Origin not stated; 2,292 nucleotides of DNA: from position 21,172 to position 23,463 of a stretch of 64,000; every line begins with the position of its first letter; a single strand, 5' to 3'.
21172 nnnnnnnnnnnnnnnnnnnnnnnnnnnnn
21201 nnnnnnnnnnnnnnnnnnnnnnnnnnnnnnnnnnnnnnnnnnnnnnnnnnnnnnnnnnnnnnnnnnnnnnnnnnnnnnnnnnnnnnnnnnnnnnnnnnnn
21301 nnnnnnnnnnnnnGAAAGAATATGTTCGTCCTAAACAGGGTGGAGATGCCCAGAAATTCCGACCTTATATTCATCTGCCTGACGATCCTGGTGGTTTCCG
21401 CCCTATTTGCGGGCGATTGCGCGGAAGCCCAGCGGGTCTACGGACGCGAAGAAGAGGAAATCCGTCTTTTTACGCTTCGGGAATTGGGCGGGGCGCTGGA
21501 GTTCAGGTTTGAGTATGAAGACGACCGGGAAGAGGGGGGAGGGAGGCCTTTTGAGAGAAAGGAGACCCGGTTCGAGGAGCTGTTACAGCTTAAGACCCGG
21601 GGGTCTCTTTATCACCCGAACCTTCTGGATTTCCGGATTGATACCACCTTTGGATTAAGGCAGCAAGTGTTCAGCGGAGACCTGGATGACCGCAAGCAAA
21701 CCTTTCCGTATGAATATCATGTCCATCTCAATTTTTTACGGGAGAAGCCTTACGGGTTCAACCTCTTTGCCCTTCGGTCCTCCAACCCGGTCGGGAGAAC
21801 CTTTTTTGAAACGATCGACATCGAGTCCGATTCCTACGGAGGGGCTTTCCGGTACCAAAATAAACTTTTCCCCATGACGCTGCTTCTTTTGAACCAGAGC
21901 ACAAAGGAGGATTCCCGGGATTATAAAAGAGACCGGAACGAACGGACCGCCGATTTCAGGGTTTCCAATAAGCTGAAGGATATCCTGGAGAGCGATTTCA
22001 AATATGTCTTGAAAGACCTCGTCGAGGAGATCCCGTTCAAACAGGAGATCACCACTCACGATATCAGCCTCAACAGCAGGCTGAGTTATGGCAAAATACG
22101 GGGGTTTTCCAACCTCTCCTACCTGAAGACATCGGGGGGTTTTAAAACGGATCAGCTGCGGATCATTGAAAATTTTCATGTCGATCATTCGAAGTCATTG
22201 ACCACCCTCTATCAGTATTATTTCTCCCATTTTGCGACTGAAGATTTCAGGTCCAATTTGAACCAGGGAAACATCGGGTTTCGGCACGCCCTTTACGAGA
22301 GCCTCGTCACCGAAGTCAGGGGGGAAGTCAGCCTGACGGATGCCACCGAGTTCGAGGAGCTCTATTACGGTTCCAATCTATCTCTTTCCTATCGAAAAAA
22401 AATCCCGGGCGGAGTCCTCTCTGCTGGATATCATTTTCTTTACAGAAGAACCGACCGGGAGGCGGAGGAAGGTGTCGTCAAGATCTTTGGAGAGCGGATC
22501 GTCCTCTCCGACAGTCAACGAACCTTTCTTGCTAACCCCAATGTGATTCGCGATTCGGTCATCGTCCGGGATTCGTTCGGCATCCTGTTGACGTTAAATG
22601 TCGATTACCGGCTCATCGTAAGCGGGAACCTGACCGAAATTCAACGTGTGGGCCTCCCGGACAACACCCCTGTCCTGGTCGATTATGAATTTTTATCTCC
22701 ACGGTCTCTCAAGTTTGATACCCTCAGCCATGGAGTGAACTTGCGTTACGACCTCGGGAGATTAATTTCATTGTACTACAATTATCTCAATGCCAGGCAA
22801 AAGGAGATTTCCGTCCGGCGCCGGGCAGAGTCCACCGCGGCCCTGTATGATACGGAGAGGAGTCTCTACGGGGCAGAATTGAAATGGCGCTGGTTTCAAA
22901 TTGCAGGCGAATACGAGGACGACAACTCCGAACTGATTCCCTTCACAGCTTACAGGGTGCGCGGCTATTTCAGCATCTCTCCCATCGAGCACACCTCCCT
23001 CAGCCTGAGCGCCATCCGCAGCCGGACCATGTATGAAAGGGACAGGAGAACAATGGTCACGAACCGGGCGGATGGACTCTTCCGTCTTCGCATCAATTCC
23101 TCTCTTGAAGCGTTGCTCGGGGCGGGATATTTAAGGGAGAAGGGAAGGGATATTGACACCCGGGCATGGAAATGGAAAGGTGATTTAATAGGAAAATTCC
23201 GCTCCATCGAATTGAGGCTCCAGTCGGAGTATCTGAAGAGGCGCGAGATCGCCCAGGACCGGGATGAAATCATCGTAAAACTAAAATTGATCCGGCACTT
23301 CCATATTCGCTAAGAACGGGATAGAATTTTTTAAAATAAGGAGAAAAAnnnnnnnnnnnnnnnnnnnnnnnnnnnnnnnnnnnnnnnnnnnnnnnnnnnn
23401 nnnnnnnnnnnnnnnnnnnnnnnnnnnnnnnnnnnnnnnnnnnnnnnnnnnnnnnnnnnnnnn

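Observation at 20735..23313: Pentaheme lipoprotein cytochrome immediately upstream (8 bp) of a 663-aa putative beta-barrel: porin-cytochrome pair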

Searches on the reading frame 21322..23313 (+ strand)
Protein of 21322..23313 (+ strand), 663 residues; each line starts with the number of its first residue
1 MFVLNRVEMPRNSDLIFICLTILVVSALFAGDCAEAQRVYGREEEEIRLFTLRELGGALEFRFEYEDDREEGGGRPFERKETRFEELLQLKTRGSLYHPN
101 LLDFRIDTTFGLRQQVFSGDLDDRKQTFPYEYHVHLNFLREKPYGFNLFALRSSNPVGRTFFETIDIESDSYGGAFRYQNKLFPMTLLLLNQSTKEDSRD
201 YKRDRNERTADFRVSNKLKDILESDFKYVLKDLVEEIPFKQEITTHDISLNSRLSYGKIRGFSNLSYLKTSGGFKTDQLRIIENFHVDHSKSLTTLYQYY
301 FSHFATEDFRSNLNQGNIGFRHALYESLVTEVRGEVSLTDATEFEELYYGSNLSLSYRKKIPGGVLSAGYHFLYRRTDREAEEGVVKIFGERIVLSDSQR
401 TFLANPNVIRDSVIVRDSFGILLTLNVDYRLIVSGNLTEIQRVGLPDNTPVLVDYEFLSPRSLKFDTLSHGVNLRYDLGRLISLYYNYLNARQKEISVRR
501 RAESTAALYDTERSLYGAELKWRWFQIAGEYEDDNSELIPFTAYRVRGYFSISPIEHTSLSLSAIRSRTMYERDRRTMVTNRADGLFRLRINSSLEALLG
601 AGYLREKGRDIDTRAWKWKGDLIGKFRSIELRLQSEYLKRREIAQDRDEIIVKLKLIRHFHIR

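Call 3: search_protein_families(library=pfam, proteins=[window:21322-23313:+], max_evalue=0.1)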
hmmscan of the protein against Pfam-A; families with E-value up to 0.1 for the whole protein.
window:21322-23313:+ (663 aa): 0 families

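Call 4: search_protein_families(library=ncbifam, proteins=[window:21322-23313:+], max_evalue=0.1)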
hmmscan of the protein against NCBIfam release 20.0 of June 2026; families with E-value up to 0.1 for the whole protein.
window:21322-23313:+ (663 aa): 0 families

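Call 5: find_homologous_proteins(query=window:21322-23310:+, max_evalue=0.001)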
Query window:21322-23310:+ (663 aa): 36 proteins with E <= 0.001 among 8000 candidates.
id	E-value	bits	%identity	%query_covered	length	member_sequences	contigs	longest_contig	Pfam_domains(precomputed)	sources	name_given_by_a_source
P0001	0.0e+0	1419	95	100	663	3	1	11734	-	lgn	-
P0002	0.0e+0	1145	77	99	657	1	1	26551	-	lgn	-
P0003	0.0e+0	1055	72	97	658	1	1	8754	-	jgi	-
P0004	0.0e+0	1052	72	96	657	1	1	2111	-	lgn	-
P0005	0.0e+0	1044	73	96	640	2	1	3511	-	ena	-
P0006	0.0e+0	1043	72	96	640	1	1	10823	-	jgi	-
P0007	0.0e+0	1040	71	97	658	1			-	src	-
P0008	0.0e+0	1034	69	100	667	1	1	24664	-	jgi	jgi:hypothetical protein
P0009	0.0e+0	1031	72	96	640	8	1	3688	-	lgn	-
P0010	0.0e+0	1028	70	97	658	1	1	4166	-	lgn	-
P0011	7.0e-292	988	67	98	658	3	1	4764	-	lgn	-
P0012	2.9e-261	886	62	97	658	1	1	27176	-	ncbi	ncbi:MAG: hypothetical protein AB1502_04120 [Thermodesulfobacteriota bacterium]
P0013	1.4e-253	861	60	98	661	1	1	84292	-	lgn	-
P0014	9.9e-251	852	60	96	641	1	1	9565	-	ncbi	-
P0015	5.2e-243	826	59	96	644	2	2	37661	-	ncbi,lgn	-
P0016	6.2e-243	826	58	98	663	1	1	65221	-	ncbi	-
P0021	6.6e-158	545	43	98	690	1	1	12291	-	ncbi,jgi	-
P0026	9.9e-39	151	27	80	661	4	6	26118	PF27730.1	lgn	-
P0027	3.2e-37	146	25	81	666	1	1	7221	-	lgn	-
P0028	4.5e-37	146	29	73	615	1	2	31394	-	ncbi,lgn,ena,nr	ncbi:MAG TPA: hypothetical protein ENH43_00780 [Phycisphaerales bacterium]|nr:hypothetical protein [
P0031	2.1e-33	134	30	67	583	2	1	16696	-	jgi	jgi:hypothetical protein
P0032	1.5e-31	128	24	96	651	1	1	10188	-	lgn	-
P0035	6.4e-23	99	25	79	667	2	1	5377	-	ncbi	-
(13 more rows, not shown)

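Call 10: find_encoding_contigs(protein=P0013, flank=8000, max_places=2)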
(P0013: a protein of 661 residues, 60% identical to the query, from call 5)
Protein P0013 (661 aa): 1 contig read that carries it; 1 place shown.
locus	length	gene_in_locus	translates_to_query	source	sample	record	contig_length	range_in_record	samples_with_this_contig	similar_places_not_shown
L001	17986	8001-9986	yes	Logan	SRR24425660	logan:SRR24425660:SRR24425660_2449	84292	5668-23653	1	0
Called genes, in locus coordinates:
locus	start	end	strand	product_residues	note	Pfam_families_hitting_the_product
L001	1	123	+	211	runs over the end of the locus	PF07920:DUF1684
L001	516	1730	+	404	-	PF22113:Mtrc-MtrF_II-IV_dom (faint), PF13435:Cytochrome_C554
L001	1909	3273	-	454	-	PF00072:Response_reg, PF00158:Sigma54_activat, PF14532:Sigma54_activ_2, PF00004:AAA (weak), PF07728:AAA_5 (weak), PF25601:AAA_lid_14, PF02954:HTH_8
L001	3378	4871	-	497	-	PF00672:HAMP, PF00512:HisKA, PF02518:HATPase_c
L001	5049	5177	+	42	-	-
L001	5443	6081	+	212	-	PF22113:Mtrc-MtrF_II-IV_dom (faint), PF14522:Cytochrome_C7 (faint), PF09699:Paired_CXXCH_1 (faint)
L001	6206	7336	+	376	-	PF08450:SGL (faint), PF01436:NHL (faint), PF06739:SBBP (faint), PF25021:TEN_NHL (weak), PF17170:DUF5128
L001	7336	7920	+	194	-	PF14522:Cytochrome_C7 (faint), PF14537:Cytochrom_c3_2 (faint), PF09699:Paired_CXXCH_1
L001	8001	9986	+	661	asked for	-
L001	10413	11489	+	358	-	PF01436:NHL (faint), PF01731:Arylesterase (faint), PF08450:SGL (faint), PF25021:TEN_NHL (faint), PF06739:SBBP (faint), PF17170:DUF5128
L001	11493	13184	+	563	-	PF14522:Cytochrome_C7 (faint), PF14537:Cytochrom_c3_2 (faint), PF09699:Paired_CXXCH_1, PF22113:Mtrc-MtrF_II-IV_dom (weak)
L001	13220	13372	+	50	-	PF00672:HAMP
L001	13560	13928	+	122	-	PF02085:Cytochrom_CIII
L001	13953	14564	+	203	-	PF23914:TPR_CcmH_CycH, PF14559:TPR_19, PF00515:TPR_1 (weak), PF07719:TPR_2 (weak), PF13371:TPR_9 (weak), PF13414:TPR_11 (weak), PF13432:TPR_16 (weak), PF13414:TPR_11 (weak), +9 more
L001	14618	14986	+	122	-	PF00072:Response_reg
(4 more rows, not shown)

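Call 11: find_encoding_contigs(protein=P0028, flank=8000, max_places=2)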
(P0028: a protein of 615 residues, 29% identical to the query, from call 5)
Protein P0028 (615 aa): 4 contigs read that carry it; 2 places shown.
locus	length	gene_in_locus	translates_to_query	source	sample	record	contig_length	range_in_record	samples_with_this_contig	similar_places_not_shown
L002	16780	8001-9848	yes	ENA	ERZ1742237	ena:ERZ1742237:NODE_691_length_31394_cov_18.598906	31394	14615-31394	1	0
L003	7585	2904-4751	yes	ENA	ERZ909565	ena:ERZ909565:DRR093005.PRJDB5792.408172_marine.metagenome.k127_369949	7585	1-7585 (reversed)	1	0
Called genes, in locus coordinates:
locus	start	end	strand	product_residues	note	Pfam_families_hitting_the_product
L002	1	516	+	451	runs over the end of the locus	PF00072:Response_reg, PF01078:Mg_chelatase (faint), PF00158:Sigma54_activat, PF14532:Sigma54_activ_2, PF07728:AAA_5 (weak), PF25601:AAA_lid_14, PF02954:HTH_8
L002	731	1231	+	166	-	PF02082:Rrf2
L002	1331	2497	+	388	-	-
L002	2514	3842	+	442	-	PF14522:Cytochrome_C7 (faint), PF09699:Paired_CXXCH_1 (weak), PF22113:Mtrc-MtrF_II-IV_dom (weak), PF09699:Paired_CXXCH_1, PF14537:Cytochrom_c3_2 (weak), PF22113:Mtrc-MtrF_II-IV_dom, PF09699:Paired_CXXCH_1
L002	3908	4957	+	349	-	PF13905:Thioredoxin_8 (weak), PF00515:TPR_1 (faint), PF13432:TPR_16 (faint), PF07719:TPR_2 (faint), PF13181:TPR_8 (faint), PF13428:TPR_14 (faint), PF13431:TPR_17 (faint), PF21033:RMD1-3 (faint), +3 more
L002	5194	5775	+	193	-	PF09699:Paired_CXXCH_1 (faint)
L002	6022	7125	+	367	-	PF08450:SGL (faint), PF01436:NHL (faint), PF17170:DUF5128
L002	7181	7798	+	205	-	PF09699:Paired_CXXCH_1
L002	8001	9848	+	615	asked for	-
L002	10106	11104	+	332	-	PF01731:Arylesterase (faint), PF08450:SGL (faint), PF01436:NHL (faint), PF17170:DUF5128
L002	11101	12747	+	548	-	PF14522:Cytochrome_C7 (faint), PF14537:Cytochrom_c3_2 (faint), PF22678:Cytochrom_c_NrfB-like (faint), PF13435:Cytochrome_C554 (faint), PF09699:Paired_CXXCH_1 (weak)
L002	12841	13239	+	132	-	PF03100:CcmE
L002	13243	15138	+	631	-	PF01578:Cytochrom_C_asm, PF16327:CcmF_C, PF05140:ResB (faint)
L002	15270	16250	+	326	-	-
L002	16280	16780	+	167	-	?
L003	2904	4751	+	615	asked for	-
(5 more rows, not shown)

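Call 12: predict_structure(alignment_id=A1)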
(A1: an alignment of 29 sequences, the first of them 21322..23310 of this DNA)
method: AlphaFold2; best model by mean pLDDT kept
length: 663 residues; sequences in the alignment: 29
mean_pLDDT: 87.2   pTM: 0.72
mean pLDDT of the five models: 87.2, 86.7, 86.1, 85.3, 83.7
residues with pLDDT >= 90: 409; 70-90: 186; 50-70: 32; < 50: 36
segments of 3 or more residues with pLDDT < 50: 1-10, 27-43, 159-162, 500-504
pLDDT, mean of each block of 10 residues (from residue 1): 37 60 52 29 63 93 92 78 94 92 95 88 84 94 94 75 75 95 94 87 93 92 96 88 96 95 97 91 97 97 94 97 93 97 94 96 94 95 84 79 87 84 84 84 79 89 93 94 97 77 63 97 94 91 96 91 96 87 95 91 90 91 94 95 86 96 87
secondary structure, 60 per line:
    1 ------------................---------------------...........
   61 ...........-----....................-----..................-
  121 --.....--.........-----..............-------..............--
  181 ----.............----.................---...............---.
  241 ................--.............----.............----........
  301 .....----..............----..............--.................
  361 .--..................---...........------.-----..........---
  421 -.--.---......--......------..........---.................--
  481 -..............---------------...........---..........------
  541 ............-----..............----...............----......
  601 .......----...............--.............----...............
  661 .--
elements in order: H13-28 E50-71 E77-96 E102-119 E123-127 E130-138 E144-157 E165-178 E185-197 E202-218 E222-236 E240-256 E259-271 E276-288 E293-305 E310-323 E328-341 E344-361 E364-381 E385-395 E408-417 E429-434 E437-442 E449-458 E462-478 E482-495 E511-521 E525-534 E541-552 E558-571 E576-590 E595-607 E612-626 E629-641 E646-661

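Call 13: search_protein_representatives(protein=window:21322-23310:+)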
Query: 663 residues. Proteins with E-value up to 0.001 (for the whole library): 1540; up to 1e-10: 1033; up to 1e-30: 144. The best 150 are listed.
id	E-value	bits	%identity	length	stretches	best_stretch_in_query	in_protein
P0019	1.2e-196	671.3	49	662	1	23-662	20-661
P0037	1.4e-171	588.5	46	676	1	15-662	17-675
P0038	2.0e-161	554.9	45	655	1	36-662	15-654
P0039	3.5e-134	464.9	40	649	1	45-662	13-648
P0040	3.4e-118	412.1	41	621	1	52-662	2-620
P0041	2.1e-105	369.9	57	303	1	361-662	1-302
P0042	6.3e-103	361.7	54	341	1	25-349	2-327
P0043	1.8e-84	300.7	40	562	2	78-490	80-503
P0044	4.2e-75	269.8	32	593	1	63-649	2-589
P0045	8.1e-63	229.2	44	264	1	402-661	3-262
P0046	5.2e-62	226.5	30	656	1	41-658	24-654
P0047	1.6e-53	198.5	58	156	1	511-662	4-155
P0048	2.1e-50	188.2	30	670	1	28-612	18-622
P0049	3.6e-47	177.5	29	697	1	33-660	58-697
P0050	7.9e-46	173.1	29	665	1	39-633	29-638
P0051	1.1e-45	172.6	31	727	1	42-569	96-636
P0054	2.2e-44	168.3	28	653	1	39-629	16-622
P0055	2.8e-44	167.9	30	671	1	36-657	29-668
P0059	1.2e-42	162.6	29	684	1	58-629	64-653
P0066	1.0e-40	156.2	27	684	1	16-637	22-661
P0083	1.1e-37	146.2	26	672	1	25-577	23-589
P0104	1.3e-34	136.0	25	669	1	44-609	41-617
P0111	4.4e-34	134.2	27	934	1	56-635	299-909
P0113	5.3e-34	134.0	28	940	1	58-613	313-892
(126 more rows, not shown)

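Call 17: fold_search(model_id=the predicted structure, library=pdb)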
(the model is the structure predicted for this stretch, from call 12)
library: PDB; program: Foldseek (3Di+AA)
matches with E <= 10: 852; with E <= 0.001: 309
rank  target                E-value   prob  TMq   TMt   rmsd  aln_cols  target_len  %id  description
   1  9fy9_D                6.3e-10  1.00  0.28  0.28  17.4       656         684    9  Cryo-EM structure of the type 1 chaperone-usher pilus FimD-tip complex (FimDHGFC) - Conformer 1 (released 2025-06-04)
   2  2hdf                  5.9e-09  1.00  0.34  0.37  11.3       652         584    9  Crystal structure of the Colicin I receptor Cir from E.coli (released 2007-05-08)
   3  2hdi_A                7.8e-09  1.00  0.33  0.35  12.1       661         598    9  Crystal structure of the Colicin I receptor Cir from E.coli in complex with receptor binding domain of Colicin Ia. (released 2007-05-08)
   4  9fw9_D                1.5e-08  1.00  0.30  0.29  19.0       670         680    9  Cryo-EM structure of the type 1 pilus assembly platform as part of the FimA-bound chaperone-usher pilus complex (FimDH (released 2025-06-04)
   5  5fp2_B                2.6e-08  1.00  0.28  0.32  14.0       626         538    9  Crystal structure of the siderophore receptor PirA from Pseudomonas aeruginosa (released 2015-12-09)
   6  8p97_A                4.8e-08  1.00  0.27  0.28  19.2       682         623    8  BtuB3G3 bound to cyanocobalamin with disordered EL8 (released 2023-08-16)
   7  3rfz_E                8.9e-08  1.00  0.29  0.25  18.4       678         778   11  Crystal structure of the FimD usher bound to its cognate FimC:FimH substrate (released 2011-06-01)
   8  6r2q_B                9.7e-08  1.00  0.44  0.45  14.2       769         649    7  Structure of the Mtr complex (released 2020-04-22)
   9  5fp2_A                1.0e-07  1.00  0.31  0.39  12.2       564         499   10  Crystal structure of the siderophore receptor PirA from Pseudomonas aeruginosa (released 2015-12-09)
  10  9nn6_A                1.0e-07  1.00  0.33  0.34  13.0       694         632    9  E. coli Cir in Complex with the RBD of Microcin V (released 2025-09-24)
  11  2y0l                  1.3e-07  1.00  0.18  0.29  15.3       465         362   11  Crystal Structure of Pseudomonas Aeruginosa OpdO (released 2011-12-21)
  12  1nqf                  1.6e-07  1.00  0.28  0.32  16.9       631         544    9  OUTER MEMBRANE COBALAMIN TRANSPORTER (BTUB) FROM E. COLI, METHIONINE SUBSTIUTION CONSTRUCT FOR SE-MET SAD PHASING (released 2003-04-29)
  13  1kmp                  1.6e-07  1.00  0.28  0.28  19.8       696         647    7  Crystal structure of the Outer Membrane Transporter FecA Complexed with Ferric Citrate (released 2002-03-06)
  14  3rfz_B                1.8e-07  1.00  0.29  0.26  17.4       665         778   11  Crystal structure of the FimD usher bound to its cognate FimC:FimH substrate (released 2011-06-01)
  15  4rvw                  1.9e-07  1.00  0.29  0.31  14.7       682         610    9  Structure of the bacterial Zn-transporter ZnuD from Neisseria meningitidis (soaked with 20 micromolar Zinc) (released 2015-08-19)
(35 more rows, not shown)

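Call 24: find_related_loci(query=A2, collection=genome_contigs, flank=8000)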
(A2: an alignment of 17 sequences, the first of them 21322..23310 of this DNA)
Query A2 (663 aa) in genome_contigs; peptide patterns used: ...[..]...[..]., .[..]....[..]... (x = any residue, [..] = any of these).
144 stretches matched a pattern; 8 encode a relative of the query (tblastn E <= 1e-3); 8 distinct loci.
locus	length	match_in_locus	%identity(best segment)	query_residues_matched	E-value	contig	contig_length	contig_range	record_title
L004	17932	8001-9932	73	19-662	0e+0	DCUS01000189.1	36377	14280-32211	MAG TPA_asm: Syntrophaceae bacterium UBA2208 UBA2208_contig_11353, whole genome shotgun sequence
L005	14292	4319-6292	47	15-662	0e+0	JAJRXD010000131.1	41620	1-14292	MAG: Deltaproteobacteria bacterium isolate Dive96_bin3.122 k141_3569133, whole genome shotgun sequence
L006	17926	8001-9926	45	28-662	3e-173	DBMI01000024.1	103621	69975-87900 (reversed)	MAG TPA_asm: Desulfarculales bacterium UBA702 UBA702_contig_506, whole genome shotgun sequence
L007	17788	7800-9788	43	17-662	2e-168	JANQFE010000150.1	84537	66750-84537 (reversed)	MAG: Thermodesulfobacteriota bacterium isolate PL23a_bin.71 k99_2953033, whole genome shotgun sequence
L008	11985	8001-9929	62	20-662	0e+0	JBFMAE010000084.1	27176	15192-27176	MAG: Thermodesulfobacteriota bacterium isolate MAG130 MAG130_84, whole genome shotgun sequence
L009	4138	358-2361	39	17-662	3e-151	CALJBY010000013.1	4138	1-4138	MAG: uncultured bacterium isolate N4_Bin_METABAT__17_1_1 genome assembly, contig: c_000000467798, whole genome shotgun s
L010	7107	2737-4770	37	5-662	5e-144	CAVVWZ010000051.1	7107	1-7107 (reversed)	MAG: uncultured delta proteobacterium isolate MFD03551.bin.2.80 genome assembly, contig: contig_66028, whole genome shot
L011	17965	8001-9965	43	17-662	1e-167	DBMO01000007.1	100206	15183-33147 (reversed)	MAG TPA_asm: Desulfarculales bacterium UBA696 UBA696_contig_942, whole genome shotgun sequence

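Call 25: search_solved_structures(query=A1, max_evalue=10)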
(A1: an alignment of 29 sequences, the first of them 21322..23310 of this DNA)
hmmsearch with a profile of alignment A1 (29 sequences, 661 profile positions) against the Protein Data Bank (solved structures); distinct sequences matched with E-value up to 10: 0.

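Call 27: find_encoding_contigs(protein=P0026, flank=8000, max_places=2)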
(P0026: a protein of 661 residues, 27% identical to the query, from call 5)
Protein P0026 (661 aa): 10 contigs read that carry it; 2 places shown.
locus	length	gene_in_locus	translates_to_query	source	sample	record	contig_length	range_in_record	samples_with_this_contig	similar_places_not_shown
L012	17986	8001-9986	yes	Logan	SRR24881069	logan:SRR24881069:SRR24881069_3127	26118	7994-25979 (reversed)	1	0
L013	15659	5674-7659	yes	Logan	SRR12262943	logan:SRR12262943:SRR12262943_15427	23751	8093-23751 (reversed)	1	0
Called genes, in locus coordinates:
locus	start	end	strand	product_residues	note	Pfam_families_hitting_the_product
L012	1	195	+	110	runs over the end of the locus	?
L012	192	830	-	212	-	PF22557:DuOB (weak)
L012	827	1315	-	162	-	PF04343:DUF488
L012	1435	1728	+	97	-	-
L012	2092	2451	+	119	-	PF07237:DUF1428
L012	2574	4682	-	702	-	PF14522:Cytochrome_C7 (faint), PF09699:Paired_CXXCH_1 (faint)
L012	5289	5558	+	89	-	-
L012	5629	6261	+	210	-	PF14522:Cytochrome_C7 (faint), PF09699:Paired_CXXCH_1 (weak)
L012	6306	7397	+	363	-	PF08450:SGL (faint), PF01436:NHL (faint), PF25021:TEN_NHL (faint)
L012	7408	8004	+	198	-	PF14522:Cytochrome_C7 (faint), PF09699:Paired_CXXCH_1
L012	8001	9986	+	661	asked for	PF27730:UCP028589 (weak)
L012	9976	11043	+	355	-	PF08450:SGL (faint), PF17170:DUF5128 (faint), PF01436:NHL (weak)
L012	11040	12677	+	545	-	PF14522:Cytochrome_C7 (faint), PF22113:Mtrc-MtrF_II-IV_dom (faint), PF14537:Cytochrom_c3_2 (faint), PF09699:Paired_CXXCH_1 (weak)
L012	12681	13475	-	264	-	-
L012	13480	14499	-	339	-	PF07719:TPR_2 (faint), PF13428:TPR_14 (faint), PF13414:TPR_11 (faint), PF13432:TPR_16 (weak), PF14559:TPR_19 (weak)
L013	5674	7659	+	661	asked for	PF27730:UCP028589 (weak)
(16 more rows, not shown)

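Call 28: find_encoding_contigs(protein=P0031, flank=8000, max_places=1)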
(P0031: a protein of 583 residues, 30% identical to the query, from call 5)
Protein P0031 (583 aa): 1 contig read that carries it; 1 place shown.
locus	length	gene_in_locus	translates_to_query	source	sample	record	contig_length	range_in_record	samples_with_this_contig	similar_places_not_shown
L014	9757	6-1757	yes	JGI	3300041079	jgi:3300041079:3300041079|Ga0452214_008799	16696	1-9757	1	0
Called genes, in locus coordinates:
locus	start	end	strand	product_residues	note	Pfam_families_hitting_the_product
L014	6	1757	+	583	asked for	-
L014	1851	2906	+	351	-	PF01731:Arylesterase (faint), PF08450:SGL (faint), PF25021:TEN_NHL (faint), PF17170:DUF5128, PF01436:NHL (weak)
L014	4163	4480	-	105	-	-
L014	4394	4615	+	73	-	-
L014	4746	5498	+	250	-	-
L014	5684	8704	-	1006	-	PF13513:HEAT_EZ (faint), PF02985:HEAT (faint), PF12717:Cnd1 (faint), PF13646:HEAT_2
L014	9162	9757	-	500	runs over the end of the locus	PF04015:DUF362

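Call 29: find_encoding_contigs(protein=P0032, flank=8000, max_places=1)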
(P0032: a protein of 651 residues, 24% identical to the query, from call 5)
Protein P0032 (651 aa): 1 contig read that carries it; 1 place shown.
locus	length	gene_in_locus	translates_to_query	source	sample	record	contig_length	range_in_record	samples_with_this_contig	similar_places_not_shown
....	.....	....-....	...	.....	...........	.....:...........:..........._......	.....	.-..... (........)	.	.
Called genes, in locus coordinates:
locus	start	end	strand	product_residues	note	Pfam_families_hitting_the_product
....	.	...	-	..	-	?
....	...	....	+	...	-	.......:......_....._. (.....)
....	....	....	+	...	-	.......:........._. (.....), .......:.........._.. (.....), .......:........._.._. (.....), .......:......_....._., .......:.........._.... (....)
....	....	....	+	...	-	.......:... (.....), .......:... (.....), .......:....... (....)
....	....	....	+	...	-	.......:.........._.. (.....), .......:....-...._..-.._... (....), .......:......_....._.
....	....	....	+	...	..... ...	-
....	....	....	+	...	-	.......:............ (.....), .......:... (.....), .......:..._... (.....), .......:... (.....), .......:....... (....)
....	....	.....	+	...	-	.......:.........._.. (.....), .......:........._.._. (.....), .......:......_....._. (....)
